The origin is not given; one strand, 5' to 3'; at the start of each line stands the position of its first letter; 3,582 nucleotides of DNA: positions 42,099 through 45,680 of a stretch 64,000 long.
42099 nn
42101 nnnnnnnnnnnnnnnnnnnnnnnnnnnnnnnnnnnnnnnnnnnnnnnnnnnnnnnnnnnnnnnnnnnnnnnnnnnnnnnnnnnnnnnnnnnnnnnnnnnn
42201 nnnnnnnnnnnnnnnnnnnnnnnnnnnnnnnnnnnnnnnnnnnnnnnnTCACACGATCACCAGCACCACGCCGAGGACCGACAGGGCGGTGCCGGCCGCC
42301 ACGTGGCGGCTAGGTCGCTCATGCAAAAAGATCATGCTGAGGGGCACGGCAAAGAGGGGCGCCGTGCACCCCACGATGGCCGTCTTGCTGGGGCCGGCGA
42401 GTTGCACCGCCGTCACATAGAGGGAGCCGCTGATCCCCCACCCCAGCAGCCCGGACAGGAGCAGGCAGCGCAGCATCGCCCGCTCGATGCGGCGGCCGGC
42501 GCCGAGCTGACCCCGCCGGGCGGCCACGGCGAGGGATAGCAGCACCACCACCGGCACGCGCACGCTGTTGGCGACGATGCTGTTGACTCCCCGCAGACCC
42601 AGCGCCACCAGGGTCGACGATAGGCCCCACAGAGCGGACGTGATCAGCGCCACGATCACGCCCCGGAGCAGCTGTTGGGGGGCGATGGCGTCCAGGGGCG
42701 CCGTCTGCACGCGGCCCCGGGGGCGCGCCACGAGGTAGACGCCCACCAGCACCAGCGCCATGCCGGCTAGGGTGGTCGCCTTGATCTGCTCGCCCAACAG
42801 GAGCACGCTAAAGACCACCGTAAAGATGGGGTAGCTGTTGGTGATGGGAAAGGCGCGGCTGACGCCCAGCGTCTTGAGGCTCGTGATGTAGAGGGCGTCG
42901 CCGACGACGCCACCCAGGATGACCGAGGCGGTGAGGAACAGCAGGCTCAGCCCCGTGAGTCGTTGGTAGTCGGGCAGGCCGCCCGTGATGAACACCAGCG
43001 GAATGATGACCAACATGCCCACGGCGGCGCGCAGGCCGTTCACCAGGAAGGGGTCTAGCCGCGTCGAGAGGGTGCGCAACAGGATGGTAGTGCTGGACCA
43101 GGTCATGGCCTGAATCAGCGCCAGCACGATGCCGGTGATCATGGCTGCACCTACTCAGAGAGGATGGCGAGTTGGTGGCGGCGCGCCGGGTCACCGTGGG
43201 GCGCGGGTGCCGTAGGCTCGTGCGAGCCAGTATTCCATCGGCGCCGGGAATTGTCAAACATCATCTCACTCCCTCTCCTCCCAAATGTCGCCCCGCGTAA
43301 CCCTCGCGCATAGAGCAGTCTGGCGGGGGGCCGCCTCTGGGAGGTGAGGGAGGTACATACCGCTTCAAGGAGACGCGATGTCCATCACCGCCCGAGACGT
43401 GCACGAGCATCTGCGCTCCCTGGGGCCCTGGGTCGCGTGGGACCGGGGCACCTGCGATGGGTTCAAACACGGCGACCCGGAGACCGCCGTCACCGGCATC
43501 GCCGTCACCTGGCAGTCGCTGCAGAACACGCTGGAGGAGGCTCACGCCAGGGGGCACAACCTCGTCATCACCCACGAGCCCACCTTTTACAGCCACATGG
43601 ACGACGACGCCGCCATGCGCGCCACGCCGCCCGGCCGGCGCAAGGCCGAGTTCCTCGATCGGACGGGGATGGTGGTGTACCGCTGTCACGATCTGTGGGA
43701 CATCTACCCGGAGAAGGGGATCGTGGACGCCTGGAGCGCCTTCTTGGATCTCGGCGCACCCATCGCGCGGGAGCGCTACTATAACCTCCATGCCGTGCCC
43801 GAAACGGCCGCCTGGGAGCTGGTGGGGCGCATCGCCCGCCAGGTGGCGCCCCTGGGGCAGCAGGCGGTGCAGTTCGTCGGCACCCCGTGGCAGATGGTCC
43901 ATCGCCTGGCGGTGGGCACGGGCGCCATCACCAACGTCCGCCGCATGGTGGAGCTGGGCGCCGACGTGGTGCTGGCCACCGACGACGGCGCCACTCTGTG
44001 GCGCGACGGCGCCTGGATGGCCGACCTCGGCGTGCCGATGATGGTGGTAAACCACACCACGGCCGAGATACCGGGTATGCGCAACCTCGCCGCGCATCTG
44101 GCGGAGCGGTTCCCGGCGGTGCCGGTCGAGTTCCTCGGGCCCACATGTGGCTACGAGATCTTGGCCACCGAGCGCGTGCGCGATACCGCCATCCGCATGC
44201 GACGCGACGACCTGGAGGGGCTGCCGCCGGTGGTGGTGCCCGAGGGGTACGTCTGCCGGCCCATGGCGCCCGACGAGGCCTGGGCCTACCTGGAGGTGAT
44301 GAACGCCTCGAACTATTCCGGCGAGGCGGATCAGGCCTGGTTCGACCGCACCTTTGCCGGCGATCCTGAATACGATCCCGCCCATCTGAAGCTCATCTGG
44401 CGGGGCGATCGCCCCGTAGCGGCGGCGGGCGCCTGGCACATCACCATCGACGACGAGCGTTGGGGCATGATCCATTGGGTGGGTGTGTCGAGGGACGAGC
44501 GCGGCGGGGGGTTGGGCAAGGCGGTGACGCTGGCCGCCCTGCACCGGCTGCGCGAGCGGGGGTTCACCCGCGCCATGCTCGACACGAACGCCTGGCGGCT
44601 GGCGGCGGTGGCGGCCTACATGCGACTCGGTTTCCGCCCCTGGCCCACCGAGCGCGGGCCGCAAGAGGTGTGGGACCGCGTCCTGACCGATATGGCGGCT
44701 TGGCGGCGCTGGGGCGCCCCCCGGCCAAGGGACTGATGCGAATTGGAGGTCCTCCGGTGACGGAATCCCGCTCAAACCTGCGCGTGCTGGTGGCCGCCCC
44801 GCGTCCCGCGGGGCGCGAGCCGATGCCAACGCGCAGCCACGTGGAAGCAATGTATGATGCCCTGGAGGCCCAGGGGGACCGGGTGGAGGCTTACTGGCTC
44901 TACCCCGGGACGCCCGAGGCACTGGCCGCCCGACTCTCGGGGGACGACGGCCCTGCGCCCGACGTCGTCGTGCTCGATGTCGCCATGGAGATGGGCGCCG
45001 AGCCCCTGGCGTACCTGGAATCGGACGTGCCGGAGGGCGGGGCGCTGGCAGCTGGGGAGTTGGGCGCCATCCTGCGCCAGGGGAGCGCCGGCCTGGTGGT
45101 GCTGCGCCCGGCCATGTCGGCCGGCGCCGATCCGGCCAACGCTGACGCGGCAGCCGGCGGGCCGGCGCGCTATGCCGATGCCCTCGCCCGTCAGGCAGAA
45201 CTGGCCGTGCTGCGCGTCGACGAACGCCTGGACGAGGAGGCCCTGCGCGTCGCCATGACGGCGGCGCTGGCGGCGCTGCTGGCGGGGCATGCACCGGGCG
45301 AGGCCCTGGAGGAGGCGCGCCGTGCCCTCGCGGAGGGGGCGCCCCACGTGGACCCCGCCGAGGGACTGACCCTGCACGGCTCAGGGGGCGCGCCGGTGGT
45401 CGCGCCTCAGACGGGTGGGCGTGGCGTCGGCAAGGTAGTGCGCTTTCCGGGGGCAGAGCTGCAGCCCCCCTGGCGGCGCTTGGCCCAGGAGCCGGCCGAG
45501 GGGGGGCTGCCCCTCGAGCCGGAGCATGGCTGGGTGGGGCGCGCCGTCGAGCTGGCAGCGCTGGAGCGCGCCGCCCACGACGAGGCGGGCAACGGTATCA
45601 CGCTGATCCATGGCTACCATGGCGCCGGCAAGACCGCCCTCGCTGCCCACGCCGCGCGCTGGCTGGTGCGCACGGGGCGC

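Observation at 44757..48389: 1,210-aa STAND protein: apparently catalytically dead CHAT-like domain + NB-ARC + TPR sensor + duplicated C-terminal 'ILxGERx' module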

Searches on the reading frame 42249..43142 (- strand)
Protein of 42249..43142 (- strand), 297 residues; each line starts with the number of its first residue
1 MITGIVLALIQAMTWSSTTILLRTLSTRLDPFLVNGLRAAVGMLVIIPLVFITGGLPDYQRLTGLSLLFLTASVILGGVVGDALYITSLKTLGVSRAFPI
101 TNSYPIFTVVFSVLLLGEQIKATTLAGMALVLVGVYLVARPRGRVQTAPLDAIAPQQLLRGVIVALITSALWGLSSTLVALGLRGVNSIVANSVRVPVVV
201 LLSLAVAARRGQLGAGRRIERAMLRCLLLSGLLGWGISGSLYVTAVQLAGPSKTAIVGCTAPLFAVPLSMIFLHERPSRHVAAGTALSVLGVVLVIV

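Call 14: search_protein_families(library=pfam, proteins=[window:42249-43142:-], max_evalue=0.001)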
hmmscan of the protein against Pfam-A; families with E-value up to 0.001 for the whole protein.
window:42249-43142:- (297 aa): 3 families
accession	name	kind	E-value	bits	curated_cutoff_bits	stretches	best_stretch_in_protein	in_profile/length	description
PF00892.27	EamA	-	1.8e-42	145.3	28.2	2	3-139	2-134/135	EamA-like transporter family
PF03151.22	TPT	-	2.3e-09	37.5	30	1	30-138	30-135/291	Triose-phosphate Transporter family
PF10639.15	TMEM234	-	3.4e-06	27.6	30.1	1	79-138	52-112/113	Putative transmembrane family 234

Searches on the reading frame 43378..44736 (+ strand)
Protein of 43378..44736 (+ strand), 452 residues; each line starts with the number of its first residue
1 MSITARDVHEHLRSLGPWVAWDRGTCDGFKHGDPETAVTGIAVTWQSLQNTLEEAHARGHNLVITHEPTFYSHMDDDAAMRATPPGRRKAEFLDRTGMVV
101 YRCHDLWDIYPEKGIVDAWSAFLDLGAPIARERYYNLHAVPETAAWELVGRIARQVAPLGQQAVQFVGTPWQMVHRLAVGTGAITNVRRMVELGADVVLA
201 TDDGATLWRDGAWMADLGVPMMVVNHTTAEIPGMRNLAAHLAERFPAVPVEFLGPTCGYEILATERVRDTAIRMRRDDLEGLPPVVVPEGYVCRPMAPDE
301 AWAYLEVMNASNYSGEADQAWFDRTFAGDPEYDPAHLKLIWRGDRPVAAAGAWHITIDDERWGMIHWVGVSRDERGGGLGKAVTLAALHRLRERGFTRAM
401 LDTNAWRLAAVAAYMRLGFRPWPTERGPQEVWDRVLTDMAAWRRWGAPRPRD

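Call 14: search_protein_families(library=pfam, proteins=[window:43378-44736:+], max_evalue=0.001)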
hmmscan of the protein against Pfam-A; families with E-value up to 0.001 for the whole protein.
window:43378-44736:+ (452 aa): 4 families
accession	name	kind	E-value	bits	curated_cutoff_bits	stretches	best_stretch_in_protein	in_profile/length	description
PF01784.24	DUF34_NIF3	-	6.9e-20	72.2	23.4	1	5-251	3-248/256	Duf34/NIF3 (NGG1p interacting factor 3)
PF00583.31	Acetyltransf_1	-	7.4e-13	49.2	20.7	1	317-419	16-116/116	Acetyltransferase (GNAT) family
PF13508.13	Acetyltransf_7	-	1.5e-05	25.7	27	1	343-420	11-83/84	Acetyltransferase (GNAT) domain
PF13673.13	Acetyltransf_10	-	0.00055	20.4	23.6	0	357-422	48-110/128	Acetyltransferase (GNAT) domain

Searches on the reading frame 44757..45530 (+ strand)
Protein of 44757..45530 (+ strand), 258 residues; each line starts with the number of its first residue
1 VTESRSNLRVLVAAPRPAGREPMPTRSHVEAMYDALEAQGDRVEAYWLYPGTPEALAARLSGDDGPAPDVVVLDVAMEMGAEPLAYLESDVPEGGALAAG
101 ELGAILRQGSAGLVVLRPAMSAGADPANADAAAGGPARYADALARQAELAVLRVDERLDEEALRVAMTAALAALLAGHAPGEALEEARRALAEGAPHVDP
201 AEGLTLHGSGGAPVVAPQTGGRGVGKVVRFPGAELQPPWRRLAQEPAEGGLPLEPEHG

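Call 24: find_homologous_proteins(query=window:44757-45521:+, max_evalue=0.01)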
Query window:44757-45521:+: 8000 candidates shared short words with the query, none scored E <= 0.01.

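Call 39: predict_structure(alignment_id=A1)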
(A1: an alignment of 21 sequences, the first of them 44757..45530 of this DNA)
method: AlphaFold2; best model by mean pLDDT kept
length: 258 residues; sequences in the alignment: 21
mean_pLDDT: 86.6   pTM: 0.80
mean pLDDT of the five models: 86.6, 85.6, 85.5, 84.7, 82.9
residues with pLDDT >= 90: 170; 70-90: 38; 50-70: 43; < 50: 7
segments of 3 or more residues with pLDDT < 50: 221-225
pLDDT, mean of each block of 10 residues (from residue 1): 70 92 90 96 94 95 93 94 92 87 95 95 64 85 97 96 98 96 98 95 94 80 50 70 59 70
secondary structure, 60 per line:
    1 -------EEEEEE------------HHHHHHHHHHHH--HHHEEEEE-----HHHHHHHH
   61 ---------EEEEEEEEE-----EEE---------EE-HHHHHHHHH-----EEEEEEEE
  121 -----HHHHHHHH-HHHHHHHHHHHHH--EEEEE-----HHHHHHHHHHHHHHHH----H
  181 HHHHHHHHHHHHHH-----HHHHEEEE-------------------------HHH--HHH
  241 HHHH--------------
elements in order: E8-13 H26-37 E43-47 H53-60 E70-78 E84-86 H99-107 E113-120 H126-133 H135-147 E150-154 H160-175 H180-194 H200-203 E204-207 H238-244

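Call 43: fold_search(model_id=the predicted structure, library=pdb)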
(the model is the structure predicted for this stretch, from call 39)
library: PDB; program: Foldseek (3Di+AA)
matches with E <= 10: 1462; with E <= 0.001: 24
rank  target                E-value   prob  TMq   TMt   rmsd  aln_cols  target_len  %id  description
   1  8tl0_A                1.1e-07  1.00  0.53  0.31   4.7       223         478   17  Structure of activated SAVED-CHAT filament (released 2024-03-06)
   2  8tl0_D                2.8e-07  1.00  0.52  0.31   4.3       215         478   16  Structure of activated SAVED-CHAT filament (released 2024-03-06)
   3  8tl0_I                2.9e-07  1.00  0.53  0.31   5.1       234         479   17  Structure of activated SAVED-CHAT filament (released 2024-03-06)
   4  8tl0_B                3.3e-07  1.00  0.52  0.31   4.8       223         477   16  Structure of activated SAVED-CHAT filament (released 2024-03-06)
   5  8tl0_C                5.8e-07  1.00  0.55  0.33   4.2       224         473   16  Structure of activated SAVED-CHAT filament (released 2024-03-06)
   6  8rw5                  1.4e-06  1.00  0.48  0.16   4.8       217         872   15  Symmetry expansion of dimeric transmembrane anti-sigma factor DdvA (released 2024-11-06)
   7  8rot_A                6.7e-06  1.00  0.49  0.16   5.7       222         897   17  Cryo-EM structure of the transmembrane anti-sigma factor DdvA (released 2024-11-06)
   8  7wr0                  6.1e-05  1.00  0.41  0.44   6.5       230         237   10  P32 of caspase-4 C258A mutant (released 2023-01-25)
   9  7a41_B                1.0e-04  1.00  0.43  0.33   8.0       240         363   10  MALT1 in complex with a NVS-MALT1 chemical probe (released 2020-12-02)
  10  7wr6_A                1.1e-04  1.00  0.45  0.46   7.1       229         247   12  Crystal structure of ADP-riboxanated caspase-4 in complex with Af1521 (released 2023-01-25)
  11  7a41_A                1.4e-04  1.00  0.47  0.36   5.8       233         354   12  MALT1 in complex with a NVS-MALT1 chemical probe (released 2020-12-02)
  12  7wr4_C                1.4e-04  1.00  0.44  0.46   8.5       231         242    9  Crystal structure of OspC3-calmodulin-caspase-4 complex (released 2023-01-25)
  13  6kmt_D                1.8e-04  1.00  0.41  0.45   6.4       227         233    7  P32 of caspase-11 mutant C254A (released 2020-03-11)
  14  7ak0_A                2.1e-04  1.00  0.46  0.35   6.1       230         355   11  Human MALT1(329-729) in complex with a chromane urea containing inhibitor (released 2020-12-09)
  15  7wr1_A                2.1e-04  1.00  0.43  0.46   7.3       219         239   11  P32 of caspase-4 C258A mutant in complex with OspC3 C-terminal ankyrin-repeat domain (released 2023-01-25)
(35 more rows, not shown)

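Call 88: search_protein_families(library=phrogs, proteins=[window:44757-45530:+], max_evalue=0.1)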
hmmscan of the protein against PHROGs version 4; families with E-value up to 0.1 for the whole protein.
window:44757-45530:+ (258 aa): 0 families
